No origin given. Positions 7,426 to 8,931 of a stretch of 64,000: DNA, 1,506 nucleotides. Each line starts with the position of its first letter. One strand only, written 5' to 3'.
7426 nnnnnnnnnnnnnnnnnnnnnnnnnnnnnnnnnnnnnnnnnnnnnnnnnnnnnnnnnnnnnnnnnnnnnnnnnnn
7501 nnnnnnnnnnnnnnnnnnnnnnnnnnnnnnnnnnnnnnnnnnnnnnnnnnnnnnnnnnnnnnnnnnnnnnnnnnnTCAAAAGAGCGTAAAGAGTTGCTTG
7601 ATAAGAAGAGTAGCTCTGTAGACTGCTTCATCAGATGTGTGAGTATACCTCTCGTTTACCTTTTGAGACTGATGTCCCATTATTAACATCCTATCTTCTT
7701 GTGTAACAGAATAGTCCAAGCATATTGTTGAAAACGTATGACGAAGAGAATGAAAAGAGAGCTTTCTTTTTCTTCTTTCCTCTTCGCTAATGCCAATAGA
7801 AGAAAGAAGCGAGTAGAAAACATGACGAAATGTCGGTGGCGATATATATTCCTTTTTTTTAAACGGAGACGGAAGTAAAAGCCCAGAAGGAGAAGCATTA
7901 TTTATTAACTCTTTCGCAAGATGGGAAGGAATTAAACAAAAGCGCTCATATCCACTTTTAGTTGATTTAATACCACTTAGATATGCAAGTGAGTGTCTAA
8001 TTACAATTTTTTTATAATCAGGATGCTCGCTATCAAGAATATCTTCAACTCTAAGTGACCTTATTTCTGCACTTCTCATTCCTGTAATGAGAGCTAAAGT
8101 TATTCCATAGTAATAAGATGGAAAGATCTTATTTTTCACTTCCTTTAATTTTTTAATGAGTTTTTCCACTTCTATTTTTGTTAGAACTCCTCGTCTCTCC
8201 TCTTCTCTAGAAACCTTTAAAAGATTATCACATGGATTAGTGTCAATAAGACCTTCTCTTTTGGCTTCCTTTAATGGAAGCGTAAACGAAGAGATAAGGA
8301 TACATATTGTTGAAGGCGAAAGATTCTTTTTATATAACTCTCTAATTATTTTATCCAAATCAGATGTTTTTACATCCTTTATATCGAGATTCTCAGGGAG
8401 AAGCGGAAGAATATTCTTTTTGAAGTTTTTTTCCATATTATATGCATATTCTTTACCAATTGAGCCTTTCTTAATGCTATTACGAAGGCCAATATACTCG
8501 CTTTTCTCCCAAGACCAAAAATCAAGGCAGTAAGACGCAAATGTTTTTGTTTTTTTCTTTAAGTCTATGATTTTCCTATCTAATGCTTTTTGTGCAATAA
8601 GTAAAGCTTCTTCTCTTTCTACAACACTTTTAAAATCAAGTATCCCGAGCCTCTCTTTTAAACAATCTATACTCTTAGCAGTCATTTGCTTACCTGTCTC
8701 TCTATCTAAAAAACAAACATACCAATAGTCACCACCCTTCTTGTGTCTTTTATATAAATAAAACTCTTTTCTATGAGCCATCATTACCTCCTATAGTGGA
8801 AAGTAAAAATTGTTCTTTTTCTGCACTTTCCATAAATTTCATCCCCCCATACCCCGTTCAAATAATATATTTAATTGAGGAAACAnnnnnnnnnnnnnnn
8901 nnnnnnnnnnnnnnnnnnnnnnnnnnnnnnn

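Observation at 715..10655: Same divergent 'tyrosine recombinase / surface-protein paralog' gene pair occurs twice, bracketing rplM-rpsI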

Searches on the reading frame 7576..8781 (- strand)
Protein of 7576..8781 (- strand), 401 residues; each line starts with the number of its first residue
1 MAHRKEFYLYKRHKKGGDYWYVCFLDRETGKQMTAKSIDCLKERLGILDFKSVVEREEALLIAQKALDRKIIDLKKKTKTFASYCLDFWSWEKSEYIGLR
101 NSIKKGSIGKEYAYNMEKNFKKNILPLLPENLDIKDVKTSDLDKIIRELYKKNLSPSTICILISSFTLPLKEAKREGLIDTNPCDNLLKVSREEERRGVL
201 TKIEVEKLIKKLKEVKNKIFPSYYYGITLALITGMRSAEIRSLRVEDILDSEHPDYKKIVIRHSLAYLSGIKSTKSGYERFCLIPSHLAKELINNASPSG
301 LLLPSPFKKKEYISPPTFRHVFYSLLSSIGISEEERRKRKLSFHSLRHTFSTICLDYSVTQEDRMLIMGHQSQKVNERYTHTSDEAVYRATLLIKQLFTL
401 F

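Call 3: search_protein_families(library=pfam, proteins=[window:7576-8781:-], max_evalue=0.01)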
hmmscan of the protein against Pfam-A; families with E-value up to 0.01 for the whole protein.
window:7576-8781:- (401 aa): 2 families
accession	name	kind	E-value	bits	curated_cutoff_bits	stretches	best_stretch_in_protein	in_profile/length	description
PF00589.27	Phage_integrase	-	4.1e-17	62.9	27.1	1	199-384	2-170/172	Phage integrase family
PF16795.10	Phage_integr_3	-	0.0083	16.5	27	0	326-379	90-143/161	Archaeal phage integrase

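Call 4: search_protein_families(library=ncbifam, proteins=[window:7576-8781:-], max_evalue=0.01)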
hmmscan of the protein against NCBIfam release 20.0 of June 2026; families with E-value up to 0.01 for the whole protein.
window:7576-8781:- (401 aa): 10 families
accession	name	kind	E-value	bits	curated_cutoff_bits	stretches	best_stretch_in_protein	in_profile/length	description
NF040815.2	recomb_XerA_Arch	equivalog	4.8e-13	49.3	220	1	133-387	34-259/263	site-specific tyrosine recombinase/integron integrase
TIGR02224.1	recomb_XerC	equivalog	9.2e-10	38.4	335.15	2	131-248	38-155/295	tyrosine recombinase XerC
TIGR02225.1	recomb_XerD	equivalog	2.3e-09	37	329.6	1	130-251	34-154/290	site-specific tyrosine recombinase XerD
NF001399.0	PRK00283.1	subfamily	8.6e-08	31.8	279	1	130-386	44-287/300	tyrosine recombinase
TIGR02249.1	integrase_gron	subfamily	1.4e-05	24.7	265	1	185-264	87-155/315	integron integrase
NF041502.1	integrase_1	equivalog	6.3e-05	21.9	350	1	190-258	131-201/484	site-specific integrase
NF003462.0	PRK05084.1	equivalog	0.00016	20.6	267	1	338-389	300-351/360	tyrosine recombinase XerS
NF040693.1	recomb_GmtY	equivalog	0.0039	16.5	340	0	338-388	388-438/441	gamma-mobile-trio recombinase GmtY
NF007370.0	PRK09870.1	subfamily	0.0064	16.1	221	0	191-248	4-59/200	tyrosine-type DNA invertase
NF007246.0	PRK09692.1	domain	0.0096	14.6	434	0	102-215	116-226/413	integrase domain-containing protein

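Call 18: find_homologous_proteins(query=window:7576-8781:-, max_evalue=1e-10)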
Query window:7576-8781:- (401 aa): 95 proteins with E <= 1e-10 among 7706 candidates.
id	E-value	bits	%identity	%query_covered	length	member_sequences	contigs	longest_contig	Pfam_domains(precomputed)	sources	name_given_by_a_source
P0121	1.2e-246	836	94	100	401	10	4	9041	PF00589.28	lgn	-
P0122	6.5e-151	521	61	99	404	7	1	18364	PF00589.28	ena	-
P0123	1.5e-149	516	57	99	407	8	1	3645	PF00589.28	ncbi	-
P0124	3.2e-149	515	59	100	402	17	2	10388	PF00589.28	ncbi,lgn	-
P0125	8.9e-149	514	57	100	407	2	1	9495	PF00589.28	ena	-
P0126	1.2e-148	513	57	99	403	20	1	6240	PF00589.28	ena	-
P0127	2.6e-148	512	57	99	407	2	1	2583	PF00589.28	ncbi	-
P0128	2.9e-148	512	57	100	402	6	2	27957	PF00589.28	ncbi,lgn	-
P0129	3.8e-148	512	57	100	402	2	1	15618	PF00589.28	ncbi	-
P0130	6.0e-148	511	57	100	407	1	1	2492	PF00589.28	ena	-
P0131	6.0e-147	508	57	100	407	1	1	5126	PF00589.28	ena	-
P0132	7.6e-147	507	58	100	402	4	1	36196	PF00589.28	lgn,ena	-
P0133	2.0e-146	506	56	100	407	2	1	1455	PF00589.28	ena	-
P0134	5.1e-146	505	57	99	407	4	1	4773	PF00589.28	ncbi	-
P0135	6.9e-146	504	57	99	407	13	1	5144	PF00589.28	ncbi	-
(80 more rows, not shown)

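Call 21: find_related_loci(query=A2, collection=genome_contigs, flank=10000)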
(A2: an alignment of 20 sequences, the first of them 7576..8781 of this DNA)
Query A2 (401 aa) in genome_contigs; peptide patterns used: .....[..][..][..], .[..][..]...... (x = any residue, [..] = any of these).
211 stretches matched a pattern; 162 encode a relative of the query (tblastn E <= 1e-3); the best 80 are kept; 80 distinct loci.
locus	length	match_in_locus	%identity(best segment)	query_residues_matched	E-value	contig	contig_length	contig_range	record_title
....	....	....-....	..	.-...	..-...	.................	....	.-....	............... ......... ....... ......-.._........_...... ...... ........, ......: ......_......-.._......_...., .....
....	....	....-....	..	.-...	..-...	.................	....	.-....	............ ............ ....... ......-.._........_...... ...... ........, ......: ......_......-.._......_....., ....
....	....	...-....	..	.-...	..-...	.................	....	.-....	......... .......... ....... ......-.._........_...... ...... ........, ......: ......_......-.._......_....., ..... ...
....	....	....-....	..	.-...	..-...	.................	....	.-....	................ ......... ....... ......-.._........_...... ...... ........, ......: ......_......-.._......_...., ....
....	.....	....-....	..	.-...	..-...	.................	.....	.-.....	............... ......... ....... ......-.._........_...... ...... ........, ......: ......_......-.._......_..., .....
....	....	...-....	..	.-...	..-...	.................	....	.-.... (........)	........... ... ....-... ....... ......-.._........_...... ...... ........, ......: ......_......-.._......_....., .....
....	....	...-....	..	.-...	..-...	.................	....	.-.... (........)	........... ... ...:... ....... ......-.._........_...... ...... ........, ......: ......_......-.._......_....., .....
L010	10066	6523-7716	56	1-398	2e-154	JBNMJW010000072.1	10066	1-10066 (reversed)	MAG: Candidatus Ornithospirochaeta sp. isolate CM_BacOrn1822.59 k141_522235_length_10066_cov_10.0000, whole genome shotg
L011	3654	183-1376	56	1-398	2e-159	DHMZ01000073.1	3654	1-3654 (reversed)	MAG TPA_asm: Spirochaetales bacterium UBA4629 UBA4629_contig_13210, whole genome shotgun sequence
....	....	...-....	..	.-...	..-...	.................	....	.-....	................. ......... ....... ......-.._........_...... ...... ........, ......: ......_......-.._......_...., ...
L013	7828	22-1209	56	1-398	3e-152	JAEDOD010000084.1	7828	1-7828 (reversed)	MAG: Sphaerochaetaceae bacterium isolate MAG309 NODE_9824_length_7828_cov_15.570693, whole genome shotgun sequence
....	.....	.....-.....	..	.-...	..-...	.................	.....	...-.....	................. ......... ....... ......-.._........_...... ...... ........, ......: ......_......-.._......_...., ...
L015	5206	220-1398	54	1-393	4e-152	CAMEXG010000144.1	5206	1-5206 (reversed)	MAG: uncultured Spirochaetales bacterium isolate SRR15057923_bin.2_metaWRAP_v1.3_MAG genome assembly, contig: ERZ1040738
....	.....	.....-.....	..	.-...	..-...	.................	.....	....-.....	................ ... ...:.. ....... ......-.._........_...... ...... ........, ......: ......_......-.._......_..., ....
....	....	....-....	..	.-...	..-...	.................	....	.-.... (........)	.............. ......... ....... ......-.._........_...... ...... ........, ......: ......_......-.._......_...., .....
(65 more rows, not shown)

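Call 52: predict_structure(alignment_id=A2)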
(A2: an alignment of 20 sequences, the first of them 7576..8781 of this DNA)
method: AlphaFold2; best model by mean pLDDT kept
length: 401 residues; sequences in the alignment: 20
mean_pLDDT: 81.6   pTM: 0.62
mean pLDDT of the five models: 81.6, 81.4, 81.4, 79.7, 79.2
residues with pLDDT >= 90: 125; 70-90: 202; 50-70: 63; < 50: 11
segments of 3 or more residues with pLDDT < 50: 1-3, 73-75
pLDDT, mean of each block of 10 residues (from residue 1): 68 85 77 83 79 88 83 59 93 86 78 86 90 90 90 79 91 85 82 70 89 93 94 87 93 87 75 69 89 94 88 86 94 90 87 74 68 51 59 59 49
secondary structure, 60 per line:
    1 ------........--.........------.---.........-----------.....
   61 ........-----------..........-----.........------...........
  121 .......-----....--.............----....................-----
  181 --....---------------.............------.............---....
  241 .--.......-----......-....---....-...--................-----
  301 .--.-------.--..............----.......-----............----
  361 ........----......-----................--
elements in order: E7-14 E17-25 H38-44 H56-68 H81-89 H95-103 H110-127 H139-151 H156-175 H183-186 H202-214 H221-233 H237-241 E248-250 E256-261 E263-266 E270-273 E280-285 H286-295 H315-328 H333-339 H345-356 H361-368 H373-378 H384-399

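Call 60: fold_search(model_id=the predicted structure, library=pdb)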
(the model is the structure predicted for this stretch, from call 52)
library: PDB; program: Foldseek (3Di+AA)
matches with E <= 10: 310; with E <= 0.001: 54
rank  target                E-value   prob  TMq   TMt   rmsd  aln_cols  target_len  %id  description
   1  1z1b_A                1.2e-10  1.00  0.47  0.53  14.3       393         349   18  Crystal structure of a lambda integrase dimer bound to a COC' core site (released 2005-06-28)
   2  1z1b_B                1.0e-09  1.00  0.49  0.55  13.2       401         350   17  Crystal structure of a lambda integrase dimer bound to a COC' core site (released 2005-06-28)
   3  1z1g_A                2.3e-09  1.00  0.48  0.54  13.5       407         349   17  Crystal structure of a lambda integrase tetramer bound to a Holliday junction (released 2005-06-28)
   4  1z1g_B                3.5e-09  1.00  0.49  0.57  12.9       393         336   17  Crystal structure of a lambda integrase tetramer bound to a Holliday junction (released 2005-06-28)
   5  5j0n_G                8.7e-09  1.00  0.48  0.55  13.1       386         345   17  Lambda excision HJ intermediate (released 2017-02-08)
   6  5j0n_F                9.1e-09  1.00  0.47  0.52  16.3       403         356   18  Lambda excision HJ intermediate (released 2017-02-08)
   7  6en2_A                2.9e-08  1.00  0.52  0.64   8.0       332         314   21  Structure of the Tn1549 transposon Integrase (aa 82-397, R225K) in complex with a circular intermediate DNA (CI6b-DNA) (released 2018-04-04)
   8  6emz_A                4.2e-08  1.00  0.52  0.63   8.1       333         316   21  Structure of the Tn1549 transposon Integrase (aa 82-397, R225K) in complex with circular intermediate DNA (CI5-DNA) (released 2018-04-04)
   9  6en0_A                5.1e-08  1.00  0.48  0.60   8.3       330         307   21  Structure of the Tn1549 transposon Integrase (aa 82-397) in complex with circular intermediate DNA (CI5-DNA) (released 2018-04-04)
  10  1z19_B                9.4e-08  1.00  0.45  0.61   6.2       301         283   18  Crystal structure of a lambda integrase(75-356) dimer bound to a COC' core site (released 2005-06-28)
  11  6emy_B                1.7e-07  1.00  0.51  0.62   8.1       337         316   21  Structure of the Tn1549 transposon Integrase (aa 82-397, Y379F) in complex with transposon right end DNA (released 2018-04-04)
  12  1z19_A                2.4e-07  1.00  0.46  0.64   5.5       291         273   18  Crystal structure of a lambda integrase(75-356) dimer bound to a COC' core site (released 2005-06-28)
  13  6emy_A                2.4e-07  1.00  0.49  0.60   8.3       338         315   19  Structure of the Tn1549 transposon Integrase (aa 82-397, Y379F) in complex with transposon right end DNA (released 2018-04-04)
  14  1p7d_A                3.1e-07  1.00  0.48  0.65   6.3       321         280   18  Crystal structure of the Lambda Integrase (residues 75-356) bound to DNA (released 2003-08-12)
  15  5j0n_E                3.6e-07  1.00  0.46  0.64   5.6       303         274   18  Lambda excision HJ intermediate (released 2017-02-08)
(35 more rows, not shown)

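Call 74: find_related_loci(query=A2, collection=viral_contigs, flank=10000)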
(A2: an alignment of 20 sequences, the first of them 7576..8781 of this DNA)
Query A2 (401 aa) in viral_contigs; peptide patterns used: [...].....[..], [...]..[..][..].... (x = any residue, [..] = any of these).
90 stretches matched a pattern; 3 encode a relative of the query (tblastn E <= 1e-3); 3 distinct loci.
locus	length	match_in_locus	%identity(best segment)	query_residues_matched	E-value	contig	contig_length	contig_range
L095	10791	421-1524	23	4-383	7e-26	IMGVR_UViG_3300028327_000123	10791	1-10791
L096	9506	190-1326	24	7-383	1e-21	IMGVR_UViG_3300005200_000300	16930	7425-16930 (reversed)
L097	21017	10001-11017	28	4-374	1e-20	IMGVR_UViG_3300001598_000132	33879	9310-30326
